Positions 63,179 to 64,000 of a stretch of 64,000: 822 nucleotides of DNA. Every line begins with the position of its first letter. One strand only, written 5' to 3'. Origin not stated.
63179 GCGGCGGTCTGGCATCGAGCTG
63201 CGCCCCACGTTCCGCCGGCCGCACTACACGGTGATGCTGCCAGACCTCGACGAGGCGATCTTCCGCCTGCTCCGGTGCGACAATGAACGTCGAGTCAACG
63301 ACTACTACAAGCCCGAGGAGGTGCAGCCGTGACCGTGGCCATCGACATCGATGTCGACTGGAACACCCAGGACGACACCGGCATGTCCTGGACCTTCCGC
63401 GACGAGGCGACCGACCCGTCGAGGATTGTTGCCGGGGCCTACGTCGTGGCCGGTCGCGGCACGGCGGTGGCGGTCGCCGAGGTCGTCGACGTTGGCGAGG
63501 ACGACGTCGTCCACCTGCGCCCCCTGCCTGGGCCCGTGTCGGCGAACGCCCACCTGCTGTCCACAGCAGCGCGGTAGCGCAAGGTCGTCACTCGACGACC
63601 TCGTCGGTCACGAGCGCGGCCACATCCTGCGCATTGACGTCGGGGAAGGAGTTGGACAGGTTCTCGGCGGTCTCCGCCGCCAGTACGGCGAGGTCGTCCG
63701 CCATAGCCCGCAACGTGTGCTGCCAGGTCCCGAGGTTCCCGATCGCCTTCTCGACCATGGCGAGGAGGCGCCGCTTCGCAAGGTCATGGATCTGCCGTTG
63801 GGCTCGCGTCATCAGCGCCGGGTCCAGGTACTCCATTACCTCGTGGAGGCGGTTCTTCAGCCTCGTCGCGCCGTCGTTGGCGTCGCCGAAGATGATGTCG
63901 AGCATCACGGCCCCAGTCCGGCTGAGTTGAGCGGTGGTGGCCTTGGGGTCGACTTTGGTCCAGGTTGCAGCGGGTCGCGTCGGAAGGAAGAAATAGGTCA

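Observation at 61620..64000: Integrated element at tRNA-Pro(GGG) with an intact integrase and unknown cargo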

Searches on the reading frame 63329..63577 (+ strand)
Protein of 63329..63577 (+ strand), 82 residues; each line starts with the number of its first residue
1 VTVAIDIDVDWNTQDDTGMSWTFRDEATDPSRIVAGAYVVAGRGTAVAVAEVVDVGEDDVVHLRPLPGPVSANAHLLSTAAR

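Call 4: search_protein_families(library=pfam, proteins=[window:63329-63577:+], max_evalue=0.1)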
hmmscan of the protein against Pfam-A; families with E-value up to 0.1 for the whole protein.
window:63329-63577:+ (82 aa): 0 families

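Call 5: search_protein_families(library=ncbifam, proteins=[window:63329-63577:+], max_evalue=0.1)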
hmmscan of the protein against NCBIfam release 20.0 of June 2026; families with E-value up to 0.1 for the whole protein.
window:63329-63577:+ (82 aa): 0 families

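Call 25: find_encoding_contigs(protein=window:63329-63574:+, flank=10000, max_places=10)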
Protein seq(82 aa) (82 aa): 22 contigs read that carry it; 10 places shown.
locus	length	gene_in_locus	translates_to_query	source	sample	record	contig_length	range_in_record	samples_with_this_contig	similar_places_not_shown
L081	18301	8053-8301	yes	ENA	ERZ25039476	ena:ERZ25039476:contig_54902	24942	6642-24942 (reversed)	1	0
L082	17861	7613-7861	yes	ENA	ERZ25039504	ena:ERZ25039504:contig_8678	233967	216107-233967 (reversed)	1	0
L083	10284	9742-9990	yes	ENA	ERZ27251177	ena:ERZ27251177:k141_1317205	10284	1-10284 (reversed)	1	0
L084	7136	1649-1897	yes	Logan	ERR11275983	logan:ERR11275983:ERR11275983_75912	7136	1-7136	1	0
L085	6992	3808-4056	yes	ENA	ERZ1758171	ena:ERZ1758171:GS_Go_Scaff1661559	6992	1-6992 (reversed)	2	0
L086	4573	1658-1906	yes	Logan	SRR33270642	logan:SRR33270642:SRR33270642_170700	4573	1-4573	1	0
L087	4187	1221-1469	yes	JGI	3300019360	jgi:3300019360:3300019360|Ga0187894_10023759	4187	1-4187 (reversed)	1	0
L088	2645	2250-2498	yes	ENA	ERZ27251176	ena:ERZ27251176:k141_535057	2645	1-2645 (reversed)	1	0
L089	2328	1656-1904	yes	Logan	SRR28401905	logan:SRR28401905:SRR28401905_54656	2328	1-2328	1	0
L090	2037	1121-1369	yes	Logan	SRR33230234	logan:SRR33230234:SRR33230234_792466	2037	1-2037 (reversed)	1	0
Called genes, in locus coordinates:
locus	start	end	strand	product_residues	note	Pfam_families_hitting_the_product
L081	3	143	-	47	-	?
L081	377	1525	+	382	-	PF04313:HSDR_N (weak), PF04851:ResIII, PF18766:SWI2_SNF2, PF00270:DEAD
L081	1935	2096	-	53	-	-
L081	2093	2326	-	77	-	-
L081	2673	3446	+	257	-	PF08463:EcoEI_R_C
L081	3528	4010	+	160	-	-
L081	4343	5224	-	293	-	-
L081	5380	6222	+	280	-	PF06114:Peptidase_M78 (weak), PF14367:DUF4411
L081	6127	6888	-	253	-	-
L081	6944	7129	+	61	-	-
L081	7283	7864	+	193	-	PF02384:N6_Mtase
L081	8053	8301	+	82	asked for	-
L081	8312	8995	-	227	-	-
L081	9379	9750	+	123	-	-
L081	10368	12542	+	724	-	PF08751:TrwC, PF13245:AAA_19, PF13604:AAA_30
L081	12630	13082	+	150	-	-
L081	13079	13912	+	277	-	-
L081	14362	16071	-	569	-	PF12728:HTH_17, PF00078:RVT_1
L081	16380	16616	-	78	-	-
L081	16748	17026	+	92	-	PF08388:GIIM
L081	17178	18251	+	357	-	-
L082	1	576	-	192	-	?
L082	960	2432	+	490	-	PF19238:Radical_SAM_2, PF04055:Radical_SAM (faint)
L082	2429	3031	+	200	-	PF00009:GTP_EFTU, PF00350:Dynamin_N (faint), PF01926:MMR_HSR1, PF02421:FeoB_N, PF04548:AIG1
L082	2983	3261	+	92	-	PF01926:MMR_HSR1, PF02421:FeoB_N (weak)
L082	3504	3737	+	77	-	PF14714:KH_dom-like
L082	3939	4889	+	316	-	PF07228:SpoIIE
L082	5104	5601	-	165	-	PF01471:PG_binding_1 (weak), PF03734:YkuD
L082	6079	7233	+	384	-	PF14659:Phage_int_SAM_3, PF00589:Phage_integrase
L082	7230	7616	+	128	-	-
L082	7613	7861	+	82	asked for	-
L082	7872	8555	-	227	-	-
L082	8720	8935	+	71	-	PF12728:HTH_17 (weak)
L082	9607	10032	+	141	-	-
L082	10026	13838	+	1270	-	PF08751:TrwC, PF13245:AAA_19, PF13604:AAA_30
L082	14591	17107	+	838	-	PF08281:Sigma70_r4_2 (faint), PF00196:GerE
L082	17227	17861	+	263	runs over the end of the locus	PF04444:Dioxygenase_N, PF00775:Dioxygenase_C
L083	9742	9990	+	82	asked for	-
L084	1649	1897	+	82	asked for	-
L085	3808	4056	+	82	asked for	-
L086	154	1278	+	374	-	PF14659:Phage_int_SAM_3 (weak), PF00589:Phage_integrase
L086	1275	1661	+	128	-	-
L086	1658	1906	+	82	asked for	-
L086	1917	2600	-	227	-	-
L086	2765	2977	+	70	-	PF12728:HTH_17 (weak)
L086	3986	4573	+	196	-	?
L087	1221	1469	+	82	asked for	-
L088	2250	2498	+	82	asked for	-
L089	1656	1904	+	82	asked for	-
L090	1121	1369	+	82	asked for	-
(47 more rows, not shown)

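Call 38: find_homologous_proteins(query=window:63329-63574:+, max_evalue=0.001)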
Query seq(82 aa) (82 aa): 149 proteins with E <= 0.001 among 155 candidates; the best 120 are listed.
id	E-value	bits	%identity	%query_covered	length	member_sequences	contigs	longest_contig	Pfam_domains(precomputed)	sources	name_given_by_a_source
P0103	6.7e-51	187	79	91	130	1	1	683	-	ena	-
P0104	6.4e-46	171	99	100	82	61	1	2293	-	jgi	jgi:hypothetical protein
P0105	3.6e-38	146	84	100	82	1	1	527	-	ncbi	-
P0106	1.9e-37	144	87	100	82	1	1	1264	-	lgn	-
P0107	2.2e-37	144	83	100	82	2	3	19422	-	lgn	-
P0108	6.1e-36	139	78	99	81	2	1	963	-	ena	-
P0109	9.6e-36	139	83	99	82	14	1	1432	-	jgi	jgi:hypothetical protein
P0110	1.2e-35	138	84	99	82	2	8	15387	-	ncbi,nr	ncbi:MAG: hypothetical protein M3P53_09975 [Actinomycetota bacterium]|nr:hypothetical protein [Actin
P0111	1.4e-35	138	82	100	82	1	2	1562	-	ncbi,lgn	-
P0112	2.0e-35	138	80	100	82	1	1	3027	-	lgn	-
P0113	2.6e-35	137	80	100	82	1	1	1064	-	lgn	-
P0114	7.1e-35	136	79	99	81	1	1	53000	-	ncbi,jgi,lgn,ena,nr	ncbi:MAG TPA: hypothetical protein VFA84_16635 [Acidimicrobiales bacterium]|nr:hypothetical protein 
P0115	1.9e-34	134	82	100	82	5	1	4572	-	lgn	-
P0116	2.6e-34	134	78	99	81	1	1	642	-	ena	-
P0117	5.3e-34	133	78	99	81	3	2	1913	-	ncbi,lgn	-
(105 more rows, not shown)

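Call 42: search_protein_families(library=padloc, proteins=[window:63329-63577:+, L082:7872-8555:-, L082:8720-8935:+, L082:9607-10032:+, L082:10026-13838:+, L082:14591-17107:+], max_evalue=0.01)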
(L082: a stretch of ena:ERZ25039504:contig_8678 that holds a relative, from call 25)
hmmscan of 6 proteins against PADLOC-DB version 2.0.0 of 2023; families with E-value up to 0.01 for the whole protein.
window:63329-63577:+ (82 aa): 0 families

L082:7872-8555:- (227 aa): 0 families

L082:8720-8935:+ (71 aa): 0 families

L082:9607-10032:+ (141 aa): 0 families

L082:10026-13838:+ (1270 aa): 0 families

L082:14591-17107:+ (838 aa): 5 families
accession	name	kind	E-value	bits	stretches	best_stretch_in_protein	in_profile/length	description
PDLC01851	CARF3--CARF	-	2.2e-06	25.3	1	780-822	210-252/279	-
PDLC01855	CARF3--CARF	-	0.00046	18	1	780-818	218-256/288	-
PDLC01438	Csa3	-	0.0045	15.1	0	782-822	148-186/305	"CAS-I,CAS-II,CAS-III,CAS-IV,CAS-V,CAS-VI; associated_signaling"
PDLC01268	CasR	-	0.005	14.8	1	776-821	118-164/179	"CAS-I,CAS-II,CAS-III,CAS-IV,CAS-V,CAS-VI; associated_signaling"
PDLC01848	CARF3--CARF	-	0.0097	13.6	0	781-828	136-183/197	-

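Call 43: search_protein_families(library=phrogs, proteins=[window:63329-63577:+, L082:7872-8555:-, L082:8720-8935:+, L082:9607-10032:+, L082:10026-13838:+], max_evalue=0.01)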
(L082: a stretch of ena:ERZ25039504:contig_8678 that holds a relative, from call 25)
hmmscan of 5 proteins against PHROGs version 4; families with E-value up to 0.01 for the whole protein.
window:63329-63577:+ (82 aa): 0 families

L082:7872-8555:- (227 aa): 2 families
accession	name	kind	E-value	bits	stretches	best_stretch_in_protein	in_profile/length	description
phrog_8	-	transcription regulation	5.8e-05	23.7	1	28-137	165-248/346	transcriptional regulator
phrog_3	-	transcription regulation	0.00011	23.2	1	21-123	85-168/430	transcriptional repressor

L082:8720-8935:+ (71 aa): 1 family
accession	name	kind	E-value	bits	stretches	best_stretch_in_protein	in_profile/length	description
phrog_10045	-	DNA, RNA and nucleotide metabolism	0.00015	22.5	1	3-60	14-65/74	HTH DNA binding protein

L082:9607-10032:+ (141 aa): 0 families

L082:10026-13838:+ (1270 aa): 2 families
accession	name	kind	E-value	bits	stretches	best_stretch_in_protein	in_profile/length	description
phrog_325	-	DNA, RNA and nucleotide metabolism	3.7e-10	39.7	1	454-776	495-834/986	Dda-like helicase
phrog_4412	-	DNA, RNA and nucleotide metabolism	6.6e-05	22.4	1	433-570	331-471/743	exonuclease V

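Call 46: predict_structure(alignment_id=A2)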
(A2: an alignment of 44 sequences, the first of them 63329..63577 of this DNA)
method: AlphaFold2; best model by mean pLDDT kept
length: 82 residues; sequences in the alignment: 44
mean_pLDDT: 88.6   pTM: 0.77
mean pLDDT of the five models: 88.6, 88.4, 86.9, 86.8, 86.1
residues with pLDDT >= 90: 55; 70-90: 21; 50-70: 4; < 50: 2
segments of 3 or more residues with pLDDT < 50: none
pLDDT, mean of each block of 10 residues (from residue 1): 84 89 93 93 92 93 93 82 40
secondary structure, 60 per line:
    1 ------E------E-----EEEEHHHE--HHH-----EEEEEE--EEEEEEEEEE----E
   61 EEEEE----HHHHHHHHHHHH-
elements in order: E20-23 E38-43 E46-55 E60-65 H70-81

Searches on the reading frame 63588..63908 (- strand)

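Call 4: search_protein_families(library=pfam, proteins=[window:63588-63908:-], max_evalue=0.1)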
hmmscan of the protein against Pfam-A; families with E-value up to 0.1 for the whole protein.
window:63588-63908:- (106 aa): 3 families
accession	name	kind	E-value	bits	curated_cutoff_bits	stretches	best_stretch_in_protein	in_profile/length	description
PF19689.4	DUF6190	-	0.0054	17.3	25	1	41-90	97-146/165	Family of unknown function (DUF6190)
PF01882.25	DUF58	-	0.062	12.9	23.4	1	34-105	121-193/216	Protein of unknown function DUF58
PF07426.16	Dynactin_p22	-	0.063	13.5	25.2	1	11-61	49-97/168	Dynactin subunit p22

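Call 5: search_protein_families(library=ncbifam, proteins=[window:63588-63908:-], max_evalue=0.1)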
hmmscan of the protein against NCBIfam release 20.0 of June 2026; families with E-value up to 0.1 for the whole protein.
window:63588-63908:- (106 aa): 2 families
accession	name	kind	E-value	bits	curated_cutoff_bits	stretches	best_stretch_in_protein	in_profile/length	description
NF046112.1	MSMEG_6209_Nter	domain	0.0032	17.8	25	1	78-104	6-32/56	three-helix bundle dimerization domain-containing protein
TIGR02042.1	sir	equivalog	0.048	11.7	731.5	1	32-103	103-174/581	sulfite reductase, ferredoxin dependent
